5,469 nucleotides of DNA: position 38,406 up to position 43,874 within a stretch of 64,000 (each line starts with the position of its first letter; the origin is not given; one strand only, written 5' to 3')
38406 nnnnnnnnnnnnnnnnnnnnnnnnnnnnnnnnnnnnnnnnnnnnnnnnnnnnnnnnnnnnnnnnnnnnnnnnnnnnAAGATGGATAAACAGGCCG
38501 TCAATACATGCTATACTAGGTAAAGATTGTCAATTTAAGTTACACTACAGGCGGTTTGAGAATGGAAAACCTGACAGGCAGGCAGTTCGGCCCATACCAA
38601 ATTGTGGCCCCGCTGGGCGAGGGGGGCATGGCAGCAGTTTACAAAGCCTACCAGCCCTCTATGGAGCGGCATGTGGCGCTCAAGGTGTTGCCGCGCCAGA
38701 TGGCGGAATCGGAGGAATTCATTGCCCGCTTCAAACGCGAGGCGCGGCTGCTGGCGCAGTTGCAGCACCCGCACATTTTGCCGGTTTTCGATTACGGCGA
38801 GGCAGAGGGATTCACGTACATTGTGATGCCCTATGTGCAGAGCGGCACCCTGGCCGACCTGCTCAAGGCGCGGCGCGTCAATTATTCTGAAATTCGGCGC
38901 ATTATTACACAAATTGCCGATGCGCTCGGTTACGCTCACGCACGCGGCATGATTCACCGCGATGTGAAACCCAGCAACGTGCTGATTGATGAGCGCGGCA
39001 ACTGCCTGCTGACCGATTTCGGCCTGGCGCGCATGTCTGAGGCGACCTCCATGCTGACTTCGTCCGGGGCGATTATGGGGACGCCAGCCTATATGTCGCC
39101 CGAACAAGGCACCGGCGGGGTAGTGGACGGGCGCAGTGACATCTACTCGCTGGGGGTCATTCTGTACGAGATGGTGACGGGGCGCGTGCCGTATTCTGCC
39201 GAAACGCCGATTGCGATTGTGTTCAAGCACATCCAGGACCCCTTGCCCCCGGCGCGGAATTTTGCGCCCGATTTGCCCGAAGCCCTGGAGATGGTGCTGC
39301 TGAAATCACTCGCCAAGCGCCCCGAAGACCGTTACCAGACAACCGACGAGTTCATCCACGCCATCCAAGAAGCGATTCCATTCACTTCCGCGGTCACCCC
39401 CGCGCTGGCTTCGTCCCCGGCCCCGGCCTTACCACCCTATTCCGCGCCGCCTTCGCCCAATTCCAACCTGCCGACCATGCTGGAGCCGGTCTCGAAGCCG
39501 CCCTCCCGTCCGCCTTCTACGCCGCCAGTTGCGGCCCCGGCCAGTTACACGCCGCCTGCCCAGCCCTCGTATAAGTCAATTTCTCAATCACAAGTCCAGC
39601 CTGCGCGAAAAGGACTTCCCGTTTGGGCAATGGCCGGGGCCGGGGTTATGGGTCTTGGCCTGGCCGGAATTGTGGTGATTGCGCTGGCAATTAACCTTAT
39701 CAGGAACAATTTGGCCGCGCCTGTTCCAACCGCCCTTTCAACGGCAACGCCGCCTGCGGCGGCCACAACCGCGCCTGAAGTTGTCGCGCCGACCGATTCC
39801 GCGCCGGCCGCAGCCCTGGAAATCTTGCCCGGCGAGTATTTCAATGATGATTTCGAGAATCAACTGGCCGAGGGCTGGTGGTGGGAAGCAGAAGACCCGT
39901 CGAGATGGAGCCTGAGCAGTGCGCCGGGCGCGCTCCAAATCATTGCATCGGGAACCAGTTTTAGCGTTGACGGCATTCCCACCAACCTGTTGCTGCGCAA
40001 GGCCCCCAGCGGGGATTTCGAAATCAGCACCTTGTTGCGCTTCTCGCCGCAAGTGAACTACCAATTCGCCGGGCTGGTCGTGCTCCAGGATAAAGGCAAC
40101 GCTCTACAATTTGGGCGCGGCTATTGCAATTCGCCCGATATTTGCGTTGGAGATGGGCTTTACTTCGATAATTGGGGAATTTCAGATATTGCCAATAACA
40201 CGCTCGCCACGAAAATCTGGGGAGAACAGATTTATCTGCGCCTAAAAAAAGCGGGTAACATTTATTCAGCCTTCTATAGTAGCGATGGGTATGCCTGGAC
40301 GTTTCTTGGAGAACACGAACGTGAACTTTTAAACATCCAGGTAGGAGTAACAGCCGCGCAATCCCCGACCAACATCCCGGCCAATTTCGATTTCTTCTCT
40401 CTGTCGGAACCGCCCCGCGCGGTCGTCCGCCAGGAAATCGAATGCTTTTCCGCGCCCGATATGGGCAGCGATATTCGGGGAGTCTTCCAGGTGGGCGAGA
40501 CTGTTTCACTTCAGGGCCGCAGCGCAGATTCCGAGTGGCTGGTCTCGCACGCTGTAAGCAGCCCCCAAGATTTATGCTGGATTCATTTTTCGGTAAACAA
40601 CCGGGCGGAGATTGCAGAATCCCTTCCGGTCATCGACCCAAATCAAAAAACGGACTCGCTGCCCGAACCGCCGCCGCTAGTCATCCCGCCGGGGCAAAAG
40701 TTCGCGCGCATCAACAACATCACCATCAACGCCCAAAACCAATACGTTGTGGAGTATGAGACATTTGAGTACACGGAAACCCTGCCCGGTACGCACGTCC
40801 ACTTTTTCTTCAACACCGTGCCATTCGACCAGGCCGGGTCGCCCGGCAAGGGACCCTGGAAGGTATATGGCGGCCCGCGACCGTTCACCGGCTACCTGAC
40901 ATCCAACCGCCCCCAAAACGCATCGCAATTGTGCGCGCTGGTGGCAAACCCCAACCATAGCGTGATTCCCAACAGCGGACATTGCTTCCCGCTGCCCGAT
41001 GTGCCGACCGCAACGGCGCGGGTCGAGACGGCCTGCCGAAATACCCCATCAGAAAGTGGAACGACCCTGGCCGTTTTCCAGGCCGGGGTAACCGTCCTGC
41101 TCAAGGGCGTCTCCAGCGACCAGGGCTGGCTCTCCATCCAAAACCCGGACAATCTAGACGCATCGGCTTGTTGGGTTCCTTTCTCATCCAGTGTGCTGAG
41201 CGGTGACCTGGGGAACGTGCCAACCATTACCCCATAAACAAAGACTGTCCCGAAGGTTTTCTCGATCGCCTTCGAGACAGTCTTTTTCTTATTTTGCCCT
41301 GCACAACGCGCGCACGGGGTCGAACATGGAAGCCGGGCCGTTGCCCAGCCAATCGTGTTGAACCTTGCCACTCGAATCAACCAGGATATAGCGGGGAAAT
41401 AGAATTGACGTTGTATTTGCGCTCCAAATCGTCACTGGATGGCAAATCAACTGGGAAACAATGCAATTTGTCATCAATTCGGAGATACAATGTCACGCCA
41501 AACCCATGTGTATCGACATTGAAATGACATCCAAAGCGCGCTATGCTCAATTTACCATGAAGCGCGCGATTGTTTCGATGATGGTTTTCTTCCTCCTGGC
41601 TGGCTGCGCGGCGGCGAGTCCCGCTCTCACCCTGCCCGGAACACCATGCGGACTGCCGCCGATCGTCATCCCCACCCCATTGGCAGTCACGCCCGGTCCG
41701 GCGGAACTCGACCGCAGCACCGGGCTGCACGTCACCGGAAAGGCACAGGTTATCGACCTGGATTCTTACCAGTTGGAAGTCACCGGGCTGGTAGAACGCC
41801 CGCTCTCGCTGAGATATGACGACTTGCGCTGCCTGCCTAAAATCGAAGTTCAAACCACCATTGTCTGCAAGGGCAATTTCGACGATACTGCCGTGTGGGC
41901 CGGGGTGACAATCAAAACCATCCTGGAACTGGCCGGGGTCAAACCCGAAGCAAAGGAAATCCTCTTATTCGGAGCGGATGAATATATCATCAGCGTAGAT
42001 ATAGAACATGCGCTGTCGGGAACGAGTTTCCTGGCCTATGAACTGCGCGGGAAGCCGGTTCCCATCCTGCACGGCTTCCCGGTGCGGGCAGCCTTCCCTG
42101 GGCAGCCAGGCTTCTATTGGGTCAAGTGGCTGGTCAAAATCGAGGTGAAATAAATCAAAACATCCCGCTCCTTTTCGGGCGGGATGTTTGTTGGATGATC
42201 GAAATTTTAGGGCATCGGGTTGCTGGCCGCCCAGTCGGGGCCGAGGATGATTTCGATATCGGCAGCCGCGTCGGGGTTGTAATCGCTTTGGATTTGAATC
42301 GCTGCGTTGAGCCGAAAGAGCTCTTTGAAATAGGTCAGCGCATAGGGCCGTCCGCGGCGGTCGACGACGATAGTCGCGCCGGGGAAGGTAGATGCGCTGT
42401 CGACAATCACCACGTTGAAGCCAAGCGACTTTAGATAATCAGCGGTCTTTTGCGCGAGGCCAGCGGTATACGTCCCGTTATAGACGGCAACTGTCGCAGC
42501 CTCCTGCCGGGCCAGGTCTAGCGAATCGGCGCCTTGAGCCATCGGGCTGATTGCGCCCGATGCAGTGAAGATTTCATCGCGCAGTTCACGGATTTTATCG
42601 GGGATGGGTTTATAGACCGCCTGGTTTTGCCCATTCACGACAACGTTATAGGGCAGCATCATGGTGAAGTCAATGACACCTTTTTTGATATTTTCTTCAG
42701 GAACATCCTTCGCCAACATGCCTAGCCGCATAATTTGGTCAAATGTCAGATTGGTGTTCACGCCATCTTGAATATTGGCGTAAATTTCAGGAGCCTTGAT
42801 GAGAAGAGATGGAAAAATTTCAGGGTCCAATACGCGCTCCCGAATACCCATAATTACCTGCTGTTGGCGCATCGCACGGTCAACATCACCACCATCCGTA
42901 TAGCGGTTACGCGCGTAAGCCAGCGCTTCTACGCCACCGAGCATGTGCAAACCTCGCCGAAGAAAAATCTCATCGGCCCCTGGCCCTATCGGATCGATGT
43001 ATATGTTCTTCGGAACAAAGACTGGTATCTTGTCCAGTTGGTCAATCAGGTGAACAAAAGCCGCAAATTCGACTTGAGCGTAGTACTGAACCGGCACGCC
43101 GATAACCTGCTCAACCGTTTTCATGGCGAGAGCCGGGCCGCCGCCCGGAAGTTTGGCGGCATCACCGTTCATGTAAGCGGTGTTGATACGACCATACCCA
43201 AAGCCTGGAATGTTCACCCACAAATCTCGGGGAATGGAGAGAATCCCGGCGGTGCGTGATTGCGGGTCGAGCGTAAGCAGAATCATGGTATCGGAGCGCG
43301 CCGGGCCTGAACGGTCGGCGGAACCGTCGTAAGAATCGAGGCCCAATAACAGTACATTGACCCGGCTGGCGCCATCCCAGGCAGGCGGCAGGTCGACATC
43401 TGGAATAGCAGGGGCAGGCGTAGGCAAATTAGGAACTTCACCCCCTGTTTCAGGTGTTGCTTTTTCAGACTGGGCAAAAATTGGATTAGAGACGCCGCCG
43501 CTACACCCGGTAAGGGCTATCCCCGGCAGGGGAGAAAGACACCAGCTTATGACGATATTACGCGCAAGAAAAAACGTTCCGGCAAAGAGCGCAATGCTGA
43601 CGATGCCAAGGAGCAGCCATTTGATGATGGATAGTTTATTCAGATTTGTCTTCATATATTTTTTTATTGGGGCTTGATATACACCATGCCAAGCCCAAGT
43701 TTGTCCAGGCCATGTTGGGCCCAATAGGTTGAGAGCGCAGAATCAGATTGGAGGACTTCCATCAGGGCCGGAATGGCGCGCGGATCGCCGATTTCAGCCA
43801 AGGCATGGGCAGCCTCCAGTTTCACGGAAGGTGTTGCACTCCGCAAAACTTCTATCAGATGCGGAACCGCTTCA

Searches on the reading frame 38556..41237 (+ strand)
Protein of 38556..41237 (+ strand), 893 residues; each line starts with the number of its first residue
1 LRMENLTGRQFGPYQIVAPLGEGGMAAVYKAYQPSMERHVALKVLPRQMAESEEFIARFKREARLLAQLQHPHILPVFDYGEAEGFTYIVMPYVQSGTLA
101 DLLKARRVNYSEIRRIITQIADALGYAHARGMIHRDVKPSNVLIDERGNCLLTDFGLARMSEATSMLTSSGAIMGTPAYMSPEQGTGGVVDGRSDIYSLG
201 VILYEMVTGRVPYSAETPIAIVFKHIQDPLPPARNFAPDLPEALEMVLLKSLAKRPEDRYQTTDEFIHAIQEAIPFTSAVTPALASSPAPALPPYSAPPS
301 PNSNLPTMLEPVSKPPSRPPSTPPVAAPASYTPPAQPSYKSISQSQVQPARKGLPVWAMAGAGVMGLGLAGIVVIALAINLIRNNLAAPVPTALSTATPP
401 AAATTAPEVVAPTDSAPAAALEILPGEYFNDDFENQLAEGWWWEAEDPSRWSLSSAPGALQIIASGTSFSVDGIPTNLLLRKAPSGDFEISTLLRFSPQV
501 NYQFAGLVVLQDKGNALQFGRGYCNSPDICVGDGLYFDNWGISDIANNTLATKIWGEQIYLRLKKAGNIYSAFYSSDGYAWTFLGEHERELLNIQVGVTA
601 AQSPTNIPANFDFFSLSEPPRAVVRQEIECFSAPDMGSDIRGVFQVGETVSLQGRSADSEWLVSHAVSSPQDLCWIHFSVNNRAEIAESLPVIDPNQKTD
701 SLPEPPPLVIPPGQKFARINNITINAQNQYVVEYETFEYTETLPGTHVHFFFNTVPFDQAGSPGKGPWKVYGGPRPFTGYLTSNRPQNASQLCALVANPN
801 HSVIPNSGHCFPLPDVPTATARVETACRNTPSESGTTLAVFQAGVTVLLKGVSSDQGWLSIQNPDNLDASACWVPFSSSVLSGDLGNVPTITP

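Call 77: search_protein_families(library=pfam, proteins=[window:38556-41237:+], max_evalue=0.0001)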
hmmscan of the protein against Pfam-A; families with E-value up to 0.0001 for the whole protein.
window:38556-41237:+ (893 aa): 6 families
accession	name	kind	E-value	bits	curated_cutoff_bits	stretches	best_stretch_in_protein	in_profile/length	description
PF00069.31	Pkinase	-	6.6e-51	173.7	31.7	1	14-263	1-255/263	Protein kinase domain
PF07714.23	PK_Tyr_Ser-Thr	-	1e-39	136.8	23.1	1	16-261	3-250/258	Protein tyrosine and serine/threonine kinase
PF17851.8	GH43_C2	-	2.9e-15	57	22.7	1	431-586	2-158/203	Beta xylosidase C-terminal Concanavalin A-like domain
PF07081.18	DUF1349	-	4.6e-11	43.2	32.4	1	479-613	42-171/179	Protein of unknown function (DUF1349)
PF03109.22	ABC1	-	1.5e-06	28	22.9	1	85-161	141-217/244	ABC1 atypical kinase-like domain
PF01636.29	APH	-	6.5e-06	26.5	23.2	0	127-161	165-200/239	Phosphotransferase enzyme family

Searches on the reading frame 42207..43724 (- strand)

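Call 77: search_protein_families(library=pfam, proteins=[window:42207-43724:-], max_evalue=0.0001)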
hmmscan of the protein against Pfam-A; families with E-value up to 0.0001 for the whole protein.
window:42207-43724:- (505 aa): 2 families
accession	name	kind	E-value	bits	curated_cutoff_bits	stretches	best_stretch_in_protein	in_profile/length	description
PF03816.19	LytR_cpsA_psr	-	9.2e-36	123.7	24.6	1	143-298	1-148/150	LytR_cpsA_psr family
PF13399.11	LytR_C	-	9.8e-13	49.3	22.2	1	410-498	2-86/86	LytR cell envelope-related transcriptional attenuator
